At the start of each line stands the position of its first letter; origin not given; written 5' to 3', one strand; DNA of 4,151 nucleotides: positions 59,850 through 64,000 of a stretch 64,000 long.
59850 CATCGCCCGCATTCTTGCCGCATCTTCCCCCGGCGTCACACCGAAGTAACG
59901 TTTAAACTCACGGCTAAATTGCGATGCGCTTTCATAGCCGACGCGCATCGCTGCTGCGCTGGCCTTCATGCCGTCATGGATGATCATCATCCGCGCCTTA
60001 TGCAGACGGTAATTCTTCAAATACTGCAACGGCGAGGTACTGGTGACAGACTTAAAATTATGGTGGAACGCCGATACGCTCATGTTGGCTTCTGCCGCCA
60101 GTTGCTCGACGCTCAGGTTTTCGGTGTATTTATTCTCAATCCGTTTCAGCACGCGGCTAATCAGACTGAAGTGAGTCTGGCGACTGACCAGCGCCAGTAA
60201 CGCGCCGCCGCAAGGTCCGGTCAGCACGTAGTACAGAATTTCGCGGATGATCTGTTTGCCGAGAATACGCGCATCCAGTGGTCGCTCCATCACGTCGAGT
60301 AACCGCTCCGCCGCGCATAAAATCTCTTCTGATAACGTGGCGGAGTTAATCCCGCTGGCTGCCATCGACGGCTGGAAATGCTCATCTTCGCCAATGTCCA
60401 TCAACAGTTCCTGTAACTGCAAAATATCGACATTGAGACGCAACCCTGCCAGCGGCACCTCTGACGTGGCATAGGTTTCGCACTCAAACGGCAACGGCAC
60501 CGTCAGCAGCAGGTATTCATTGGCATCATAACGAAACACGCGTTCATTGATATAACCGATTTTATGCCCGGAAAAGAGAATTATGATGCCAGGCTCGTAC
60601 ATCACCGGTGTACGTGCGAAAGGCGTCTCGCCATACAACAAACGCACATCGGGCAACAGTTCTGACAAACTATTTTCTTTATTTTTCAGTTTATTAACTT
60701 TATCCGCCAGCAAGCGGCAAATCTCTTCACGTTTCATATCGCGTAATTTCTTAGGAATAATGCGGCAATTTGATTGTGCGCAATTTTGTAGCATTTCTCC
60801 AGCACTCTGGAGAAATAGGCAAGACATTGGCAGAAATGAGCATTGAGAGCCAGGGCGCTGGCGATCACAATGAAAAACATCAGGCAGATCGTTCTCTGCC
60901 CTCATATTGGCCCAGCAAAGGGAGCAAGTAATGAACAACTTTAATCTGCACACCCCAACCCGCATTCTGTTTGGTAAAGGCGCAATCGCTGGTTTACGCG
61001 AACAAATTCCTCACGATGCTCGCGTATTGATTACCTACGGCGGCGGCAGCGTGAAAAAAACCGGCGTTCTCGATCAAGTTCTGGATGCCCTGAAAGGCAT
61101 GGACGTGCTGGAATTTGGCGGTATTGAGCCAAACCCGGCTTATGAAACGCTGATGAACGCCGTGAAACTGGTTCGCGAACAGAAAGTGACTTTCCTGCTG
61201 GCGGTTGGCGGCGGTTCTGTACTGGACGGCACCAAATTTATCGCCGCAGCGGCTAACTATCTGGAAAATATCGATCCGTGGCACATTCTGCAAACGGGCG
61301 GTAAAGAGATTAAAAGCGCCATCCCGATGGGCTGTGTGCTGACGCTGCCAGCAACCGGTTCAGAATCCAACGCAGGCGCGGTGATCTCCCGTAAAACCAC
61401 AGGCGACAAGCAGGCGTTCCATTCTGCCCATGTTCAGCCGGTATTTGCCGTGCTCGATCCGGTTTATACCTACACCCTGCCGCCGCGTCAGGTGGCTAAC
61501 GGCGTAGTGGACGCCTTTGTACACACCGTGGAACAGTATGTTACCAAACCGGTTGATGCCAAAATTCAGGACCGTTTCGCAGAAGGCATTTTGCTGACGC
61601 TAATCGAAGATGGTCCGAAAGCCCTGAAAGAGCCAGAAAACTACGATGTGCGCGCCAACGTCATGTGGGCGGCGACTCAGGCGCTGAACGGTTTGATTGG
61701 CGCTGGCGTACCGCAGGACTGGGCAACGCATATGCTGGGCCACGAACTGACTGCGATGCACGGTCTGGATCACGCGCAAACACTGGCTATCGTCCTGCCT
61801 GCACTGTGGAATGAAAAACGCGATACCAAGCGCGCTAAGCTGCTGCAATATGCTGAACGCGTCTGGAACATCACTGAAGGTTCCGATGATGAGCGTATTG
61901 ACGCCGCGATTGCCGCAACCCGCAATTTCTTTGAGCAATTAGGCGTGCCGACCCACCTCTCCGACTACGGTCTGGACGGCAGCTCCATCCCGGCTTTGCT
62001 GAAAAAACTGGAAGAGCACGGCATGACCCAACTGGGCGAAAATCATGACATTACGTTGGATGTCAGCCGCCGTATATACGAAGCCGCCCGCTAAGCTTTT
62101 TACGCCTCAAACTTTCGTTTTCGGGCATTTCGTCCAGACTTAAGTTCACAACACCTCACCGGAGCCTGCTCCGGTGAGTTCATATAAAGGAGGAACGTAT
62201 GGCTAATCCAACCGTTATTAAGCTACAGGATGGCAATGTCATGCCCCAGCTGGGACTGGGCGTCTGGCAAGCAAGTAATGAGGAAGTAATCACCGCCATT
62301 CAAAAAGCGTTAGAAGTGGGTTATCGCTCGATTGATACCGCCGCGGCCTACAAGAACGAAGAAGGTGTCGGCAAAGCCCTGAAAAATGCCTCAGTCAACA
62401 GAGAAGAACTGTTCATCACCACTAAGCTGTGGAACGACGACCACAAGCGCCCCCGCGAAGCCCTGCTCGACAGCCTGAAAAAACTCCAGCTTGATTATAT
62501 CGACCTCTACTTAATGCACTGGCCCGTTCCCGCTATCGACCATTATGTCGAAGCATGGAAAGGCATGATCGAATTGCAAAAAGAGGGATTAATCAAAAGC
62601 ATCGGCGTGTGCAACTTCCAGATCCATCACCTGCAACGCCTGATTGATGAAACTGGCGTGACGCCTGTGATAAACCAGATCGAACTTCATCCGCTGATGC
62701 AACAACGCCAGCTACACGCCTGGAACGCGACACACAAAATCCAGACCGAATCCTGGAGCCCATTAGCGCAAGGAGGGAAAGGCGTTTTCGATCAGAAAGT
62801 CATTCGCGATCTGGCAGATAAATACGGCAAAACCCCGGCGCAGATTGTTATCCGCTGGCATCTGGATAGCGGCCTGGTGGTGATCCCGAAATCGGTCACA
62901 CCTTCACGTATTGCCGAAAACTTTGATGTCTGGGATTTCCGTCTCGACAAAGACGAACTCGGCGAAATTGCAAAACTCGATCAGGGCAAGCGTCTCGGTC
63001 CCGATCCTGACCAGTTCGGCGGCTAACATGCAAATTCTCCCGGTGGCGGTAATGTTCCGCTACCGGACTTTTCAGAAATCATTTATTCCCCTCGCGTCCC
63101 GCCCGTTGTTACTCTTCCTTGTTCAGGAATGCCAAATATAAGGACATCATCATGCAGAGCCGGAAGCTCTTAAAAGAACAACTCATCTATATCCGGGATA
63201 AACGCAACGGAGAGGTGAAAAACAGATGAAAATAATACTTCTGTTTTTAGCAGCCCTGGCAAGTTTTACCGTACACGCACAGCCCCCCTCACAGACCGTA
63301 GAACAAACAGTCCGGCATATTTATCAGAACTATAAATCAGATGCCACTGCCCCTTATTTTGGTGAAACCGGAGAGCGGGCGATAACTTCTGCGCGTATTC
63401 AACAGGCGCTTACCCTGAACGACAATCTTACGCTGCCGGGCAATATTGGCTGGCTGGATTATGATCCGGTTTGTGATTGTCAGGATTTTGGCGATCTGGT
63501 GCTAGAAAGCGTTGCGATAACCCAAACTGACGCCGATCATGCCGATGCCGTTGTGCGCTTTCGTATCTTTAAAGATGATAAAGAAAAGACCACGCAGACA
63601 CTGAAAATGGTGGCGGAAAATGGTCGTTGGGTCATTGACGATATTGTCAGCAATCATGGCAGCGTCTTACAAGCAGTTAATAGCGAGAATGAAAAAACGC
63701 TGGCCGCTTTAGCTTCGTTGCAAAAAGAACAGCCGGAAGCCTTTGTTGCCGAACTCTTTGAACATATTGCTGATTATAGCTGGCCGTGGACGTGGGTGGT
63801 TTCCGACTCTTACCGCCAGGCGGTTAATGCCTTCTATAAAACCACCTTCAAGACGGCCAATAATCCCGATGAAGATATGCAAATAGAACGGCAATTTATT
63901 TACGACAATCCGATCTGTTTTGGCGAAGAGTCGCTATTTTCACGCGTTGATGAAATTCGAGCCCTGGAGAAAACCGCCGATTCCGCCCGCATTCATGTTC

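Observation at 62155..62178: Perfect 10-bp stem-loop immediately upstream of the dkgA ribosome-binding site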

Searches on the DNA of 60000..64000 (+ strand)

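Call 5: search_rna_families(source=window, start=60000, end=64000, threshold=evalue, max_evalue=10)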
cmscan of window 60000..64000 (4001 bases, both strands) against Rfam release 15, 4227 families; matches with E-value up to 10: 3.
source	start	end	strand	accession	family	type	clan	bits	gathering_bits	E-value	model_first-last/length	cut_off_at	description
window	62097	62160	+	RF02753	ES173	Gene; sRNA;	-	99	90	1.2e-20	1-64/64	no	ES173 sRNA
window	63864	63901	+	RF01300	snoU49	Gene; snRNA; snoRNA; CD-box;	CL00062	17.1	35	8.8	1-65/65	no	Small nucleolar RNA U49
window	60814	60917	+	RF04091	mir-72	Gene; miRNA;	CL00133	15.5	60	9.9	1-70/70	no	mir-72 microRNA precursor family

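Call 7: search_rna_families(source=window, start=61900, end=62400, threshold=evalue, max_evalue=1, show_alignments=2)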
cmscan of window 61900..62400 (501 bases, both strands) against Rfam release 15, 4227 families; matches with E-value up to 1: 1.
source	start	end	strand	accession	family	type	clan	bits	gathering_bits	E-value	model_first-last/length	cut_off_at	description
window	62097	62160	+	RF02753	ES173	Gene; sRNA;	-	99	90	1.5e-21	1-64/64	no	ES173 sRNA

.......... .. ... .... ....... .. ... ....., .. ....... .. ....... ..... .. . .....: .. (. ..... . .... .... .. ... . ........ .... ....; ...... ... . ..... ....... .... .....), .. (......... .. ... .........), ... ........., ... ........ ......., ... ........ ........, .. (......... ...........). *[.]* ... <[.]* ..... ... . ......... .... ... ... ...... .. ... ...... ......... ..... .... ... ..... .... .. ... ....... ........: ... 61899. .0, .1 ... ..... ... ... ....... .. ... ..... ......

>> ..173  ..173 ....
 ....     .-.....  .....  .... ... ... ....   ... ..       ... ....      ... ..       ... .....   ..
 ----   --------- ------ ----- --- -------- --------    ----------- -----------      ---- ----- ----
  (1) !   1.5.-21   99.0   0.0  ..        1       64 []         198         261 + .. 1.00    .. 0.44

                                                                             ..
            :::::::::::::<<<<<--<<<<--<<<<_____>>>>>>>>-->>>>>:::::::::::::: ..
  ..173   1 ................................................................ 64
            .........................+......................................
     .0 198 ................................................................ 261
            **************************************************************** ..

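Call 14: search_dna_similar(query=window:62060-62260:+, collection=ecoli_genomes, mode=near, rows=spread, max_rows=30)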
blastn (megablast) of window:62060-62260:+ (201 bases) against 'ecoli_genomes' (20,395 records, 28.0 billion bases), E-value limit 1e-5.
Records with a match: 5413; places in all: 5417; records where one place covers at least 80% of the query: 5412.
Genomes with a match: 5413 of 5426; with a place that covers at least 80% of the query: 5412. Places per genome that has any: lowest 1, median 1, highest 2. On chromosomes: 5416 places; on plasmids: 1.
Best place of each record, by identity: >=99% 5370; 95-99% 43.
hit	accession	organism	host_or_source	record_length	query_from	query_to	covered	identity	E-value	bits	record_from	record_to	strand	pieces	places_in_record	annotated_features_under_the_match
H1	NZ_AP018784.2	Escherichia coli strain SK1144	-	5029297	1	201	100%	100.0%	4e-100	372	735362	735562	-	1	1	dkgA: 2,5-didehydrogluconate reductase DkgA | yqhD: alcohol dehydrogenase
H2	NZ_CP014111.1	Escherichia coli strain FDAARGOS_144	Homo sapiens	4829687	1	201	100%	100.0%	4e-100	372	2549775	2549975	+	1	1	dkgA: 2,5-didehydrogluconate reductase DkgA | yqhD: alcohol dehydrogenase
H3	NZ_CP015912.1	Escherichia coli strain 210205630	swine cecum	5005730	1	201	100%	100.0%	4e-100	372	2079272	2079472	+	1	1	dkgA: 2,5-didehydrogluconate reductase DkgA | yqhD: alcohol dehydrogenase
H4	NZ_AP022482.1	Escherichia coli strain STN0717-20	-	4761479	1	201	100%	100.0%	4e-100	372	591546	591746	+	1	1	dkgA: 2,5-didehydrogluconate reductase DkgA | yqhD: alcohol dehydrogenase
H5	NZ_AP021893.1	Escherichia coli strain 2018-06-4CC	Homo sapiens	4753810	1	201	100%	100.0%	4e-100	372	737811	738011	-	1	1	dkgA: 2,5-didehydrogluconate reductase DkgA | yqhD: alcohol dehydrogenase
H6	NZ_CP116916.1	Escherichia coli strain MLI023K2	Homo sapiens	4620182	1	201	100%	100.0%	4e-100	372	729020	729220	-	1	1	dkgA: 2,5-didehydrogluconate reductase DkgA | yqhD: alcohol dehydrogenase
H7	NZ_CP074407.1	Escherichia coli strain GDAR2-2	Mus musculus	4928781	1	201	100%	100.0%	4e-100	372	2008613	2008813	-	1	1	dkgA: 2,5-didehydrogluconate reductase DkgA | yqhD: alcohol dehydrogenase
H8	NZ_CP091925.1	Escherichia coli strain JNQH497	Homo sapiens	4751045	1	201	100%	100.0%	4e-100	372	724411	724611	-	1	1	dkgA: 2,5-didehydrogluconate reductase DkgA | yqhD: alcohol dehydrogenase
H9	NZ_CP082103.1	Escherichia coli strain MS15046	Homo sapiens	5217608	1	201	100%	100.0%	4e-100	372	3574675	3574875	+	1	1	dkgA: 2,5-didehydrogluconate reductase DkgA | yqhD: alcohol dehydrogenase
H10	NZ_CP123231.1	Escherichia coli strain 5132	Homo sapiens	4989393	1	201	100%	100.0%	4e-100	372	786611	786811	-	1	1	dkgA: 2,5-didehydrogluconate reductase DkgA | yqhD: alcohol dehydrogenase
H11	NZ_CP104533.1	Escherichia coli strain E10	Poultry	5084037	1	201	100%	100.0%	4e-100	372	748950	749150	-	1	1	dkgA: 2,5-didehydrogluconate reductase DkgA | yqhD: alcohol dehydrogenase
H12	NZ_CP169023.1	Escherichia coli strain UTME-6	Veal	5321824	1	201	100%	100.0%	4e-100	372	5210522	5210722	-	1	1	dkgA: 2,5-didehydrogluconate reductase DkgA | yqhD: alcohol dehydrogenase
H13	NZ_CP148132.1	Escherichia coli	missing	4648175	1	201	100%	100.0%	4e-100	372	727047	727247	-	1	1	dkgA: 2,5-didehydrogluconate reductase DkgA | yqhD: alcohol dehydrogenase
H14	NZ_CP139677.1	Escherichia coli strain TP6-1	Homo sapiens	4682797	1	201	100%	100.0%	4e-100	372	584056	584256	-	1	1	dkgA: 2,5-didehydrogluconate reductase DkgA | yqhD: alcohol dehydrogenase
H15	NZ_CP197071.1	Escherichia coli strain ECOR29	Kangaroo rat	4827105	1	201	100%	100.0%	4e-100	372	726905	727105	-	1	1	dkgA: 2,5-didehydrogluconate reductase DkgA | yqhD: alcohol dehydrogenase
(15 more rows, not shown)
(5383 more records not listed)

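Call 39: search_dna_similar(query=window:62149-62184:+, collection=ecoli_genomes, mode=distant, max_evalue=10, max_rows=10, rows=spread)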
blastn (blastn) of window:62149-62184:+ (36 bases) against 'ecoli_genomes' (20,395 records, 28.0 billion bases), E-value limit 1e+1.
Records with a match: 5413; places in all: 10778; records where one place covers at least 80% of the query: 5413.
Genomes with a match: 5413 of 5426; with a place that covers at least 80% of the query: 5413. Places per genome that has any: lowest 1, median 2, highest 4. On chromosomes: 10776 places; on plasmids: 2.
Best place of each record, by identity: >=99% 5284; 95-99% 129.
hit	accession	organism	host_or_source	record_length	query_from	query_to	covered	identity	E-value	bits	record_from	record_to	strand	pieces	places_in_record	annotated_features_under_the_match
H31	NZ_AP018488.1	Escherichia coli O157:H7 strain PV15-279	Homo sapiens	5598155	1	36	100%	100.0%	2e-9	66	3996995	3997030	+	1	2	none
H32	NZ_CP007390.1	Escherichia coli strain ST540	-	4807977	1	36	100%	100.0%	2e-9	66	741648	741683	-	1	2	none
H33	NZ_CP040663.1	Escherichia coli strain EK2009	chicken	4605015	1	36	100%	100.0%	2e-9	66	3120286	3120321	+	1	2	none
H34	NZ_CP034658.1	Escherichia coli strain ATCC 98082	missing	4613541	1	36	100%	100.0%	2e-9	66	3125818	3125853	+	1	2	none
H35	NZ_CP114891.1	Escherichia coli strain CM2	-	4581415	1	36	100%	100.0%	2e-9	66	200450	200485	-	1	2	none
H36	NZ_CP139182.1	Escherichia coli strain JX21CE35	chicken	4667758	1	36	100%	100.0%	2e-9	66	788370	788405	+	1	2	none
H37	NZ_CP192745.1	Escherichia coli strain TUM22775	Laboratory developed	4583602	1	36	100%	100.0%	2e-9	66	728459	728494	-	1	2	none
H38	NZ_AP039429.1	Escherichia coli strain EC332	Gallus gallus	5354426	1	36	100%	100.0%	2e-9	66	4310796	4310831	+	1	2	none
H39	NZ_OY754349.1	Escherichia coli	-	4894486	1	36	100%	100.0%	2e-9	66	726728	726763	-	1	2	none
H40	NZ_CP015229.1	Escherichia coli strain 06-00048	alfalfa sprout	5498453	3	36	94%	100.0%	3e-8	63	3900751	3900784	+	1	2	none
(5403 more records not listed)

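Call 76: search_dna_similar(query=window:62100-62154:+, collection=ecoli_genomes, mode=distant, max_evalue=10, max_rows=8, rows=spread)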
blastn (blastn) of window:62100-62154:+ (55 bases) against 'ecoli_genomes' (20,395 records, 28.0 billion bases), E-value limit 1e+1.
Records with a match: 5413; places in all: 5416; records where one place covers at least 80% of the query: 5413.
Genomes with a match: 5413 of 5426; with a place that covers at least 80% of the query: 5413. Places per genome that has any: lowest 1, median 1, highest 2. On chromosomes: 5415 places; on plasmids: 1.
Best place of each record, by identity: >=99% 5363; 95-99% 50.
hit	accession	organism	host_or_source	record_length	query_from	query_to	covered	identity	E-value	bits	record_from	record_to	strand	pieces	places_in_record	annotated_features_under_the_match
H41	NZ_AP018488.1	Escherichia coli O157:H7 strain PV15-279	Homo sapiens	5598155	1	55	100%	100.0%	4e-19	100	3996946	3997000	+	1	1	none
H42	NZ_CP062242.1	Escherichia coli strain AML001_par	not applicable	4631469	1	55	100%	100.0%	4e-19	100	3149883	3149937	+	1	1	none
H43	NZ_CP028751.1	Escherichia coli strain A24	Armadillo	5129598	1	55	100%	100.0%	4e-19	100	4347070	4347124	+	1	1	none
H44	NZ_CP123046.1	Escherichia coli strain EC0430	Homo sapiens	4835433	1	55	100%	100.0%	4e-19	100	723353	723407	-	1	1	none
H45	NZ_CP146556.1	Escherichia coli strain B1.H1.39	Hospital Wastewater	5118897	1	55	100%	100.0%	4e-19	100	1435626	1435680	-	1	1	none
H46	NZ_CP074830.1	Escherichia coli strain 7_15_5C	bovine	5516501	1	55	100%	100.0%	4e-19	100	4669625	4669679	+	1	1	none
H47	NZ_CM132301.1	Escherichia coli strain 2022E04-002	Homo sapiens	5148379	1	55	100%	100.0%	4e-19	100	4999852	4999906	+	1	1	none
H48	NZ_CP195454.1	Escherichia coli strain 22AR0750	Homo sapiens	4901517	1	54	98%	100.0%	1e-18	99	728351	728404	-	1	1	none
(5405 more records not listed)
